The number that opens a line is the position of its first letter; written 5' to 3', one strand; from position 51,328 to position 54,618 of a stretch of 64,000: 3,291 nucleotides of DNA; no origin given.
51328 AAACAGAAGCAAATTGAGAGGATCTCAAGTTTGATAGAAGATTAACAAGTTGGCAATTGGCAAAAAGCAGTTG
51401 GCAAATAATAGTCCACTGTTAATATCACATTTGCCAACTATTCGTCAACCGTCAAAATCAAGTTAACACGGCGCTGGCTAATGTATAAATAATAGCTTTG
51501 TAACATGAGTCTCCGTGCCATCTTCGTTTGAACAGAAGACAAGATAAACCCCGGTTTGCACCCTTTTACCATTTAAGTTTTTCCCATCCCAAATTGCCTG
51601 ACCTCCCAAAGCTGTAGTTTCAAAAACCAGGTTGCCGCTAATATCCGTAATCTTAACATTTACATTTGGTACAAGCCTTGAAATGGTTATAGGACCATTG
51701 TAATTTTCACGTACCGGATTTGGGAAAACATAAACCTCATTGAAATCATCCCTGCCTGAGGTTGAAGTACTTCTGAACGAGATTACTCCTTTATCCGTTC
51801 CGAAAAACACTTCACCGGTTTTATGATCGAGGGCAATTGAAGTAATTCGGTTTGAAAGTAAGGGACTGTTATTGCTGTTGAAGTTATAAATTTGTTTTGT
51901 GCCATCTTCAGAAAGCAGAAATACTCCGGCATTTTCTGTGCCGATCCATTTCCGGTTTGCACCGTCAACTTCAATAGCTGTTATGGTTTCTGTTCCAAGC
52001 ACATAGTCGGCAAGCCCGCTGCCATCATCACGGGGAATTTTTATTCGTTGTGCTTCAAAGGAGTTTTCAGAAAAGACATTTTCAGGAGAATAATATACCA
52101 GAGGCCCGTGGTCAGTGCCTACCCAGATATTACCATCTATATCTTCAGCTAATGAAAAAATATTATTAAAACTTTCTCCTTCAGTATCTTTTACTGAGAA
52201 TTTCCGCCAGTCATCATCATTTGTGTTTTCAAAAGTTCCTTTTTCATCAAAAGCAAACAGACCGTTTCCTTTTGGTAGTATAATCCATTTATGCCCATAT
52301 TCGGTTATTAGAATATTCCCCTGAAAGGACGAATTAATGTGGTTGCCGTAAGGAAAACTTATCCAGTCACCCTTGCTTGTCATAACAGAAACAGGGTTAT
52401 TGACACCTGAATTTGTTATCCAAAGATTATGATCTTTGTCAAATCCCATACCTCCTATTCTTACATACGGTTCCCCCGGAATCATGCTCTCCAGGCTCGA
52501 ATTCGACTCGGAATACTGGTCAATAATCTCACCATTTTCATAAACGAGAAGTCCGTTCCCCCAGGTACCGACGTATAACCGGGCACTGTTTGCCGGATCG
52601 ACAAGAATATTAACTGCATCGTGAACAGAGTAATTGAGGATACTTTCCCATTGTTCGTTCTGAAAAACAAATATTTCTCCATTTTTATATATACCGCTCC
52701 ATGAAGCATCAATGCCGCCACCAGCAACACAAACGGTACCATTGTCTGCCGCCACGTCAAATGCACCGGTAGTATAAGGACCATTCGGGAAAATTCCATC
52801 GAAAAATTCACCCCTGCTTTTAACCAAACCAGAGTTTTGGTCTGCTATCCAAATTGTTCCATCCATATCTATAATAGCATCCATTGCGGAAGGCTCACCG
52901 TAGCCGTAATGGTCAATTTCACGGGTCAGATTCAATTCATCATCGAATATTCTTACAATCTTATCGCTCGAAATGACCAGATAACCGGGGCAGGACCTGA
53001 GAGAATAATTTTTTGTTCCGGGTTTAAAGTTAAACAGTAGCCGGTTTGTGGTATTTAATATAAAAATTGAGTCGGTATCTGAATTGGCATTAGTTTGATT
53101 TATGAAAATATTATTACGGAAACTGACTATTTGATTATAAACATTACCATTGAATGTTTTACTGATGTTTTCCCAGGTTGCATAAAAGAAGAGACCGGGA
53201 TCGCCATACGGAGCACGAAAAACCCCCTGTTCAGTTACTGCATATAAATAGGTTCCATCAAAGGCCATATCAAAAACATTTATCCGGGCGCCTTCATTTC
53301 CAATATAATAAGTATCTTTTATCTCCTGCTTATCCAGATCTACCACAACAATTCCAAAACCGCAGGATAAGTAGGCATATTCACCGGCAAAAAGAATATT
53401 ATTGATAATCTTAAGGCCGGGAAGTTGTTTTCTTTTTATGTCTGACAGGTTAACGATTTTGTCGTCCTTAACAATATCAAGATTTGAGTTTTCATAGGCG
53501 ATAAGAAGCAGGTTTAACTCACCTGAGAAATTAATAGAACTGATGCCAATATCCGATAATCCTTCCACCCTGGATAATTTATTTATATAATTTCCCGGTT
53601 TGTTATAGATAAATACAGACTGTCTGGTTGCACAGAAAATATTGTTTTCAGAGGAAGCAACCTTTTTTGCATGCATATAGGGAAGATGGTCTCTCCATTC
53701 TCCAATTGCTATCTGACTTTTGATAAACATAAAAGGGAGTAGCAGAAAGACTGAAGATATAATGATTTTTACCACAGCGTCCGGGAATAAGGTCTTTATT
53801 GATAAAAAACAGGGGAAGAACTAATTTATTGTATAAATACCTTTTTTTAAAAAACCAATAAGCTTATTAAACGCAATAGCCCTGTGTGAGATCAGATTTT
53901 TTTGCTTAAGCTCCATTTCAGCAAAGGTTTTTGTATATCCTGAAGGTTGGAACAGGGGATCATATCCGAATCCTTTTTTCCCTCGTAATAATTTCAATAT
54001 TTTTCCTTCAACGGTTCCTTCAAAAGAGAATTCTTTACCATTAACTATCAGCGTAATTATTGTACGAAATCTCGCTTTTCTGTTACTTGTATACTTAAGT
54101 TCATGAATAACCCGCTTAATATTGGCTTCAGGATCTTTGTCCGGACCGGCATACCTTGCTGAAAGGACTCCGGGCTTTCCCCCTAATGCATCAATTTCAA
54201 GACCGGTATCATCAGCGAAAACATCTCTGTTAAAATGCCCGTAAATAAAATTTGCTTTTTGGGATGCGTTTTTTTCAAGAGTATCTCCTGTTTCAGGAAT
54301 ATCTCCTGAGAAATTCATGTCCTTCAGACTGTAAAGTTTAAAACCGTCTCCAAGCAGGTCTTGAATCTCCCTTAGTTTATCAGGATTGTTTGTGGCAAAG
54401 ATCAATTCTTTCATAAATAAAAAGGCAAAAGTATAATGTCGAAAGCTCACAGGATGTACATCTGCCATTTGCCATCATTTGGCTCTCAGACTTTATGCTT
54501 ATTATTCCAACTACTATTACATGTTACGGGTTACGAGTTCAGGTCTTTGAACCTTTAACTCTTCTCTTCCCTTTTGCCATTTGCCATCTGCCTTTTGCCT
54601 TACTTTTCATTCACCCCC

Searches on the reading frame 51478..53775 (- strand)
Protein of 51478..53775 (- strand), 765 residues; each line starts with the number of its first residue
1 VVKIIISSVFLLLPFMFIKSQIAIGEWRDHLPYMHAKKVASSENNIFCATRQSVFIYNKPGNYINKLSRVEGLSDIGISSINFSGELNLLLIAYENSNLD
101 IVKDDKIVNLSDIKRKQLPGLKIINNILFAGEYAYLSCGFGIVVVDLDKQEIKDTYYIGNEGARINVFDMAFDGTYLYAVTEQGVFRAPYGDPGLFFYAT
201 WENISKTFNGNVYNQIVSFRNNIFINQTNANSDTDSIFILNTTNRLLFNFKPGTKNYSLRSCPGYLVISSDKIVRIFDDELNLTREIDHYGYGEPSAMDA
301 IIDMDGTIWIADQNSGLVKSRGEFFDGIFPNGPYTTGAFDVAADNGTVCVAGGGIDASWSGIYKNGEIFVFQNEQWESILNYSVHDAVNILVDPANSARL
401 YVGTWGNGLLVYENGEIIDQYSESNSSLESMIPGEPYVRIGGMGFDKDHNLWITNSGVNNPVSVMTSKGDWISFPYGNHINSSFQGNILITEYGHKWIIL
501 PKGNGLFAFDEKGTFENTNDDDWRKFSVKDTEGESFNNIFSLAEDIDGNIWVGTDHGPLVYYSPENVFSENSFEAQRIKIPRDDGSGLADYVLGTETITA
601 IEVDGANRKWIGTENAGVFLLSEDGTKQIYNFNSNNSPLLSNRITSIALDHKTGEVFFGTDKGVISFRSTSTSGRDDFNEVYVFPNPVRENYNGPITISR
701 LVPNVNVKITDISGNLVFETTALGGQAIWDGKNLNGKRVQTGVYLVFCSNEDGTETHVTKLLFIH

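Call 9: search_protein_families(library=pfam, proteins=[window:51478-53775:-])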
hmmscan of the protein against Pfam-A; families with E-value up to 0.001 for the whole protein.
window:51478-53775:- (765 aa): 6 families
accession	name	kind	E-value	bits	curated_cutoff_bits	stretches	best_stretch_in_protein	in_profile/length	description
PF21544.3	PorZ_N_b_propeller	-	3e-34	119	27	1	46-190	1-143/154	TSS9, PorZ, N-terminal beta-propeller domain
PF07494.17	Reg_prop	-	7e-12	44.5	20.4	1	534-555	2-23/24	Two component regulator propeller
PF13860.13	FlgD_ig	-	8.2e-06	26.1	27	1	696-746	16-71/79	FlgD Ig-like domain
PF18962.6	Por_Secre_tail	-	2.1e-05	25.2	27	1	683-756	1-70/75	Secretion system C-terminal sorting domain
PF13585.12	CHU_C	-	5.1e-05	23.8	27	1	692-752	14-75/86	CHU_C Type IX secretion signal domain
PF24807.1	WD40_CDC20-Fz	-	0.0001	22.2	200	0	41-134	18-112/292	CDC20/Fizzy WD40 domain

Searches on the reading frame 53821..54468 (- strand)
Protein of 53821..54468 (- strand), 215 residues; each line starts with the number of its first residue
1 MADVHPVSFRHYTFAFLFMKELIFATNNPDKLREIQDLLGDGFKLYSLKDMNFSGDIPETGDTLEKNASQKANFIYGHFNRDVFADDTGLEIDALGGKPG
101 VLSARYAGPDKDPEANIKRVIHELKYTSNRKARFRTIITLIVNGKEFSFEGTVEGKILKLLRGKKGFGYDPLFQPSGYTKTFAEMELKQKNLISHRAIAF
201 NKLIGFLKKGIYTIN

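Call 65: find_encoding_contigs(protein=window:53821-54468:-, flank=1500, max_places=10)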
Protein window:53821-54468:- (215 aa): 19 contigs read that carry it; 10 places shown.
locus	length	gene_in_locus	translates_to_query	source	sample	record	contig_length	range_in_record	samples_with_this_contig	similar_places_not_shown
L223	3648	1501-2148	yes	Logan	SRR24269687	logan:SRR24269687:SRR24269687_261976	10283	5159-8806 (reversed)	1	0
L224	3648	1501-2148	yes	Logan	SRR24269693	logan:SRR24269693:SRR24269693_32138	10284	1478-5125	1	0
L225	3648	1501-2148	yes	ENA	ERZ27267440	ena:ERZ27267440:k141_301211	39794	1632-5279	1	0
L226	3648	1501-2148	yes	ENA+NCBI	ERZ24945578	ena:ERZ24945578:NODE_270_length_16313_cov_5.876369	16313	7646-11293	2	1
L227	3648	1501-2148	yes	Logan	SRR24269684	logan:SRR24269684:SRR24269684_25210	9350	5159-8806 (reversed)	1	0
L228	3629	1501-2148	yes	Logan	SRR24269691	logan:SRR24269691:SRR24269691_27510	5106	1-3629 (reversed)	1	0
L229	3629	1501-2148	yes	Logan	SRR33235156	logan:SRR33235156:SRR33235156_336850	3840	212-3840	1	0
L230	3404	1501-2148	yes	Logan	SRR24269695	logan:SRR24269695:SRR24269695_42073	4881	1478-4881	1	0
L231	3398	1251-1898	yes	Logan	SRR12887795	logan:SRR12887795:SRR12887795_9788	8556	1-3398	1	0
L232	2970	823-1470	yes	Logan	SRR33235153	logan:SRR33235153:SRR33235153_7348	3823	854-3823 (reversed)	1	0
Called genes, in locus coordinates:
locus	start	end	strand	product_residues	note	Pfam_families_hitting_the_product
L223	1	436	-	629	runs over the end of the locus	PF07495:Y_Y_Y, PF00211:Guanylate_cyc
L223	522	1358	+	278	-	PF00582:Usp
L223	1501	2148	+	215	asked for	PF01725:Ham1p_like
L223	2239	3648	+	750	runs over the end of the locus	PF21544:PorZ_N_b_propeller, PF07494:Reg_prop (faint), PF13860:FlgD_ig (faint), PF18962:Por_Secre_tail (weak)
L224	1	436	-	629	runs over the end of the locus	PF07495:Y_Y_Y, PF00211:Guanylate_cyc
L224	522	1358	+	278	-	PF00582:Usp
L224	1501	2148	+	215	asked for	PF01725:Ham1p_like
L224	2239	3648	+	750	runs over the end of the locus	PF21544:PorZ_N_b_propeller, PF07494:Reg_prop (faint), PF13860:FlgD_ig (faint), PF18962:Por_Secre_tail (weak)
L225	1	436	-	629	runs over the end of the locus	PF07495:Y_Y_Y, PF00211:Guanylate_cyc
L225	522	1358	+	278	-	PF00582:Usp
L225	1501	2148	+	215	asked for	PF01725:Ham1p_like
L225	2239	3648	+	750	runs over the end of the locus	PF21544:PorZ_N_b_propeller, PF07494:Reg_prop (faint), PF13860:FlgD_ig (faint), PF18962:Por_Secre_tail (weak)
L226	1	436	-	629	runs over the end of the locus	PF07495:Y_Y_Y, PF00211:Guanylate_cyc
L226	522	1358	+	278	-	PF00582:Usp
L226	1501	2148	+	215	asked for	PF01725:Ham1p_like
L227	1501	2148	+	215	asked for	PF01725:Ham1p_like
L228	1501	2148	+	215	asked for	PF01725:Ham1p_like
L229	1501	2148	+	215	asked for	PF01725:Ham1p_like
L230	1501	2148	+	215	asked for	PF01725:Ham1p_like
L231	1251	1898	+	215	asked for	PF01725:Ham1p_like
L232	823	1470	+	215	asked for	PF01725:Ham1p_like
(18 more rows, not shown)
